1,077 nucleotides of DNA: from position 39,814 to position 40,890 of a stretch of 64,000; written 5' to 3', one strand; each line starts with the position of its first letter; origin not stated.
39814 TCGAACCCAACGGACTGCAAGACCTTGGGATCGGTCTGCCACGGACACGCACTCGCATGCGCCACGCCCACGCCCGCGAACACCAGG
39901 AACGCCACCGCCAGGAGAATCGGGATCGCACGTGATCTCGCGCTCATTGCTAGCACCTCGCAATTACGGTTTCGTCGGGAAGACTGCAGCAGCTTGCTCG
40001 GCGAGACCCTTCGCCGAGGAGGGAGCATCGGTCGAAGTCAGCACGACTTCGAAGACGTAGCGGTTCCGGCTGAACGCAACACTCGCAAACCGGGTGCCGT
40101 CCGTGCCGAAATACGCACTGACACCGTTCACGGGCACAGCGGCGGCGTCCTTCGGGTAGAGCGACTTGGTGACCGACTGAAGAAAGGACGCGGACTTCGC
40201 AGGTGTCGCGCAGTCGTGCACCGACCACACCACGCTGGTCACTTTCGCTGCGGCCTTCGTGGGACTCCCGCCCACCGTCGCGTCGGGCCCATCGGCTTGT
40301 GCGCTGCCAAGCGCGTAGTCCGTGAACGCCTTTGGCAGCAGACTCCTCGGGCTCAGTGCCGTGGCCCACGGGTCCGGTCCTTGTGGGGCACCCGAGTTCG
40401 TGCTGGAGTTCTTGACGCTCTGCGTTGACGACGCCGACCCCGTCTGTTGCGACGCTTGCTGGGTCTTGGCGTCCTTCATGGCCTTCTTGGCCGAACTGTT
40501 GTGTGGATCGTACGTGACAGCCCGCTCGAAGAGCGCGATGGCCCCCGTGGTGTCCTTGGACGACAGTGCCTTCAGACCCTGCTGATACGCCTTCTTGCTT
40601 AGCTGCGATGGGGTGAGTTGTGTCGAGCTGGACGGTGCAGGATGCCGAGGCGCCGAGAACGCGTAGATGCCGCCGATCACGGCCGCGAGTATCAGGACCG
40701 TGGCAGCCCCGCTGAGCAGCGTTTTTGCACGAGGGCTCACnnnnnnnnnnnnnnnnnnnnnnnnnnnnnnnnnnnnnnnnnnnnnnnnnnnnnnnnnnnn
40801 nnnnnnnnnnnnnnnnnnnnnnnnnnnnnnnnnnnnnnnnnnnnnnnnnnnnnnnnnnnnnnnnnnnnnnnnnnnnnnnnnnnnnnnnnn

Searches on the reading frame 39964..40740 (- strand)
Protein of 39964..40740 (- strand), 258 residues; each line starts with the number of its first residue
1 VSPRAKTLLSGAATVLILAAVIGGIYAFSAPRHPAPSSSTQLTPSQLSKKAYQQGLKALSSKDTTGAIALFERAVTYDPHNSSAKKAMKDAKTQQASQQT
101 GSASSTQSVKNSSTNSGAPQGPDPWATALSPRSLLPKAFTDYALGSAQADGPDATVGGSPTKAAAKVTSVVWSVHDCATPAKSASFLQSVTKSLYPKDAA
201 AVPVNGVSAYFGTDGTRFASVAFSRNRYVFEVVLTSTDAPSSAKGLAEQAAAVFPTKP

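Call 3: search_protein_families(library=pfam, proteins=[window:39964-40740:-], max_evalue=0.01)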
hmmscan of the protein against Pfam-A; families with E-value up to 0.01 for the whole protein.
window:39964-40740:- (258 aa): 1 family
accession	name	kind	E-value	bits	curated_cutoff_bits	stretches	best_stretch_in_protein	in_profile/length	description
PF14559.12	TPR_19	-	0.0014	19.4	25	1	58-97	1-38/68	Tetratricopeptide repeat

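Call 35: search_protein_families(library=ncbifam, proteins=[window:39964-40740:-], max_evalue=0.001)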
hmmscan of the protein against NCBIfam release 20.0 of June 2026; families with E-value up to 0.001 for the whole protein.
window:39964-40740:- (258 aa): 0 families

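Call 71: search_protein_families(library=pfam, proteins=[window:39964-40740:-], max_evalue=10)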
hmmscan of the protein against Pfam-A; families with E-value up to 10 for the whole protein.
window:39964-40740:- (258 aa): 4 families
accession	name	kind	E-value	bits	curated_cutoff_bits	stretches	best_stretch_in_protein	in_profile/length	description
PF14559.12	TPR_19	-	0.0014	19.4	25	1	58-97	1-38/68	Tetratricopeptide repeat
PF07719.23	TPR_2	-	0.046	14.3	27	1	52-81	5-34/34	Tetratricopeptide repeat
PF14863.12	Alkyl_sulf_dimr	-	0.049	14.5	26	1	50-101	71-122/139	Alkyl sulfatase dimerisation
PF02706.20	Wzz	-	0.049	14.4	25.5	1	15-60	22-63/91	Chain length determinant protein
